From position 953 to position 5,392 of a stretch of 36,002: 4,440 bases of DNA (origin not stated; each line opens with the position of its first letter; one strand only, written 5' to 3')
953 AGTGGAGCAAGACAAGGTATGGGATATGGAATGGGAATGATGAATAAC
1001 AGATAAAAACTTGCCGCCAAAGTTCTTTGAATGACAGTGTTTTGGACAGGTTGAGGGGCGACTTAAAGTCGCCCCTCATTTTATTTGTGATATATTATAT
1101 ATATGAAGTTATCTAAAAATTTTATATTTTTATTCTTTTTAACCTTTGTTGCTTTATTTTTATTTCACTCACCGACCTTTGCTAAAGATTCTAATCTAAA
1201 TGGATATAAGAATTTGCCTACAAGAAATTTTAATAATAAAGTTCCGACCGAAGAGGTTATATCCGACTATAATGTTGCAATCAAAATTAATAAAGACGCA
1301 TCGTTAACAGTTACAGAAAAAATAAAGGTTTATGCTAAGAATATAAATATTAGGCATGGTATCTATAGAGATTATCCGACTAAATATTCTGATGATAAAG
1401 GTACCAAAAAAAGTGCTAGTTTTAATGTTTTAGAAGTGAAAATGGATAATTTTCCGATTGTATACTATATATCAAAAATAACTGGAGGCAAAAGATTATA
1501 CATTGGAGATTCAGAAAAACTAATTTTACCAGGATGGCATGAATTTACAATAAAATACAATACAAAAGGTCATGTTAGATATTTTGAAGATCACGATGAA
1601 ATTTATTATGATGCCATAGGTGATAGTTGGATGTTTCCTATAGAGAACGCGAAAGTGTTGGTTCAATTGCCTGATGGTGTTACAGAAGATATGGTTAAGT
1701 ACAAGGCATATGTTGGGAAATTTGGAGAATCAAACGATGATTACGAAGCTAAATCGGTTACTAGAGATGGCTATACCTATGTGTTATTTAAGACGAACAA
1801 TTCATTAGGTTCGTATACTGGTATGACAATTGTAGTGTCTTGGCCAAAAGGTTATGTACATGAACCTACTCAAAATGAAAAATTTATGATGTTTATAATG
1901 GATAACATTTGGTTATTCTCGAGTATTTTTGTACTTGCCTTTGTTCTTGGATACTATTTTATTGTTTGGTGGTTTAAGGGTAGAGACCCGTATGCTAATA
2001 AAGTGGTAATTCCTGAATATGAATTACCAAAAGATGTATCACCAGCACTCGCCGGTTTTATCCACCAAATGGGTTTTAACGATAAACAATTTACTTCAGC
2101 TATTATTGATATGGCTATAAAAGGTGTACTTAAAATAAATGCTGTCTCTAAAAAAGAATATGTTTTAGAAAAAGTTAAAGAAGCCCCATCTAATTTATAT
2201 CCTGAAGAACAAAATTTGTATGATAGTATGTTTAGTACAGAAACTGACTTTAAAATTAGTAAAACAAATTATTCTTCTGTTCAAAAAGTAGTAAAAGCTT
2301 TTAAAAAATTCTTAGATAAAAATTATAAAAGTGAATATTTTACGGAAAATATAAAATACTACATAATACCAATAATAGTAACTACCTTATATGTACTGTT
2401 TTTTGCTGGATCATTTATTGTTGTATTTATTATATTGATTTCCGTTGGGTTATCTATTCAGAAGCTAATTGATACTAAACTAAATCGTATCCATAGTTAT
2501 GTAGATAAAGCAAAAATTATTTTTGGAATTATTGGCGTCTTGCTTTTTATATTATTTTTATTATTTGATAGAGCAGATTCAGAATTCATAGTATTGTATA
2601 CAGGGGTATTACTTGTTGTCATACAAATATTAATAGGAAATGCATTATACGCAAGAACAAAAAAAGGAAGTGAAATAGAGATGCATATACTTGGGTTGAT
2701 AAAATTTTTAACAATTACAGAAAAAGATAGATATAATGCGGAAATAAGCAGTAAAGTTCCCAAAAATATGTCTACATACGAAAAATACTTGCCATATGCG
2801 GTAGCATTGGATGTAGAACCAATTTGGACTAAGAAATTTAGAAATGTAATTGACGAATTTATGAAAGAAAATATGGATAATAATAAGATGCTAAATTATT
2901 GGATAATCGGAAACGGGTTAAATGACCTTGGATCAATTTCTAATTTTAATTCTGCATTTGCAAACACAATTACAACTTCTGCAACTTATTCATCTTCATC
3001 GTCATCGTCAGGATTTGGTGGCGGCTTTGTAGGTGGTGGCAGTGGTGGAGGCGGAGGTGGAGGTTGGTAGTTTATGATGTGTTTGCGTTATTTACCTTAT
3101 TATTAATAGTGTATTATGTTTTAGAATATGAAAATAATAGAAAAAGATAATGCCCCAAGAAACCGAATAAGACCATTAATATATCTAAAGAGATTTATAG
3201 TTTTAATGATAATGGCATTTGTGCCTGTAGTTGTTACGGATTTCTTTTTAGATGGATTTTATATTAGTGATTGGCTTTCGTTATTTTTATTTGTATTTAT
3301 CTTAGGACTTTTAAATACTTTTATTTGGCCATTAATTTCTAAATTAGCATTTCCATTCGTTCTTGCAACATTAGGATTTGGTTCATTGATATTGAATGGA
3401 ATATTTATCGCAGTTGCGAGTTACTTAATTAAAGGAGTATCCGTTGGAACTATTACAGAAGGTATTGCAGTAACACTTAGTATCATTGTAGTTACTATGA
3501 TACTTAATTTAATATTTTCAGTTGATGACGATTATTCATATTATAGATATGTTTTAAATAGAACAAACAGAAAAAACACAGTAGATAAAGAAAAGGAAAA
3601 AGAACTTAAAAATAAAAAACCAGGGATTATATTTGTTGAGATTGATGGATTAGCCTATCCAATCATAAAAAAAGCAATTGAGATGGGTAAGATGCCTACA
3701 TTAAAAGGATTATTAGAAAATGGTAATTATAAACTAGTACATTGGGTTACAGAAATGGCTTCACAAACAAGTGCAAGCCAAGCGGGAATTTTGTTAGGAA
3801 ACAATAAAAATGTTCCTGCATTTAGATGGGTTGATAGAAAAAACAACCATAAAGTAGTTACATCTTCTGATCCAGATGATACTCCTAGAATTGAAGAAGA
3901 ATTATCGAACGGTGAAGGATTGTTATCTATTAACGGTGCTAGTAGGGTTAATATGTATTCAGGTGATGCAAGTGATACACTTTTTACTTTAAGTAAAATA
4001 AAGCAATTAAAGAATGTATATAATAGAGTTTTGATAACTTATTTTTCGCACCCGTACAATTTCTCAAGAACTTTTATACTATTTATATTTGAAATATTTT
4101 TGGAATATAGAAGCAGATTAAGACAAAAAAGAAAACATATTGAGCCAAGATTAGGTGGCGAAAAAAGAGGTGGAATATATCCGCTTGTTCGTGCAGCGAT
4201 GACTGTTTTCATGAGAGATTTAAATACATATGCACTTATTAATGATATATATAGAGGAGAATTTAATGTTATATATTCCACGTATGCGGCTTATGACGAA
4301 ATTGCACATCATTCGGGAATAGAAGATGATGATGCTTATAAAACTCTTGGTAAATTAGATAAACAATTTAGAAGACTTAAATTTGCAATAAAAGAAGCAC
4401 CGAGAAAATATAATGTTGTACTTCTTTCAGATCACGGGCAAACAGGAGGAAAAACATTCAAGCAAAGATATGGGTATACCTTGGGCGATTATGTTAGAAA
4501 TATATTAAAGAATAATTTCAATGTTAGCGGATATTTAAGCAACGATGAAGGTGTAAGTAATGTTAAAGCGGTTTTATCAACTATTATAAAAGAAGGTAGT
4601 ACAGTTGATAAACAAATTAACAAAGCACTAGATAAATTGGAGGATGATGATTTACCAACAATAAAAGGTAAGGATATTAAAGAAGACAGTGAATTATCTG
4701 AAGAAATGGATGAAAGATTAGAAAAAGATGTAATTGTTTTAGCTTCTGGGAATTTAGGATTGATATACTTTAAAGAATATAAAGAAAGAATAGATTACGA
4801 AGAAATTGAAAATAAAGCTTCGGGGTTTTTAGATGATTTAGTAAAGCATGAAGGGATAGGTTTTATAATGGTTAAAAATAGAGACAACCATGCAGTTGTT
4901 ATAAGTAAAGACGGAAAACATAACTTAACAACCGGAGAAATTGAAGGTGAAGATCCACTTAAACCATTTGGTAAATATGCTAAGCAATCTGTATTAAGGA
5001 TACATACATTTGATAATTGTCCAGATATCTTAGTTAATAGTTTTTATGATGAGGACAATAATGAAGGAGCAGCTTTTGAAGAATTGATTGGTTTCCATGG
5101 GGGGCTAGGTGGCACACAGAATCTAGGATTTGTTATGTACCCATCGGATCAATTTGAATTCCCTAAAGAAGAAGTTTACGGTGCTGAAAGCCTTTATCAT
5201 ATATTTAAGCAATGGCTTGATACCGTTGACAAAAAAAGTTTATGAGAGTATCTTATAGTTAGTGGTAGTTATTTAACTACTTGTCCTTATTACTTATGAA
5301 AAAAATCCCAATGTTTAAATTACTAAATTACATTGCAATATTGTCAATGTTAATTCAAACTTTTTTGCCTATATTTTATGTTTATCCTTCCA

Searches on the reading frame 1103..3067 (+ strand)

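Call 21: search_protein_families(library=pfam, proteins=[window:1103-3067:+], max_evalue=0.001)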
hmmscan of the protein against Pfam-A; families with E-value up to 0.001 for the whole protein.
window:1103-3067:+ (655 aa): 2 families
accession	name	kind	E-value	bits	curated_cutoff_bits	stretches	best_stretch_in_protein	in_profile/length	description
PF20990.2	DUF2207_C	-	1.2e-34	120.6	33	1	304-579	2-247/247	Predicted membrane protein (DUF2207) C-terminal domain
PF09972.14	DUF2207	-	1.4e-25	90.9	24.4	1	53-247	2-172/172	Predicted membrane protein (DUF2207) N-terminal domain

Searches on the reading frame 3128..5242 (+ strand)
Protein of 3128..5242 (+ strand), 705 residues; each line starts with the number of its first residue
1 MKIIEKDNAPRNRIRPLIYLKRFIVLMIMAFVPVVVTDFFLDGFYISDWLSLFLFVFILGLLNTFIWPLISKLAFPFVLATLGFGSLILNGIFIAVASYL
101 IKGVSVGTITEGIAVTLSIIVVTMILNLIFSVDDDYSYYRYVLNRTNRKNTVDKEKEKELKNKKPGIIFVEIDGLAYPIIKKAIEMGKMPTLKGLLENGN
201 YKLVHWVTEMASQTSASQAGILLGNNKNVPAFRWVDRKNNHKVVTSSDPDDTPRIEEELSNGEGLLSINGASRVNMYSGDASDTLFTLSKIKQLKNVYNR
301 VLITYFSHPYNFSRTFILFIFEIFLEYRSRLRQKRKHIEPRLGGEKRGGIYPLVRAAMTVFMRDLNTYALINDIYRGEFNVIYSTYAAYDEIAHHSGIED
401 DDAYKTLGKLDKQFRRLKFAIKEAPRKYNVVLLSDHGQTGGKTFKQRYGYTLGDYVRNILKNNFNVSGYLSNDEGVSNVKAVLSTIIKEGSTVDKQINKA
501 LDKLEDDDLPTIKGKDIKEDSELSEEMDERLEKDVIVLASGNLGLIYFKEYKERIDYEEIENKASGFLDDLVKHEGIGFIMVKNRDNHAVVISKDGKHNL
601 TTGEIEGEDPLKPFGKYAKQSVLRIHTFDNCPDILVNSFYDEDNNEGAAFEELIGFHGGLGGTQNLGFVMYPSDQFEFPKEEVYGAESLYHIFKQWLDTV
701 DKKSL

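Call 21: search_protein_families(library=pfam, proteins=[window:3128-5242:+], max_evalue=0.001)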
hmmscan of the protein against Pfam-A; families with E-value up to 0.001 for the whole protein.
window:3128-5242:+ (705 aa): 2 families
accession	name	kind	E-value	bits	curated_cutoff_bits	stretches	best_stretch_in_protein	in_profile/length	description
PF04020.18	Phage_holin_4_2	-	1.2e-13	52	28.8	1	22-125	2-105/105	Mycobacterial 4 TMS phage holin, superfamily IV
PF01663.27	Phosphodiest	-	4e-11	43.5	23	1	168-507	2-278/342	Type I phosphodiesterase / nucleotide pyrophosphatase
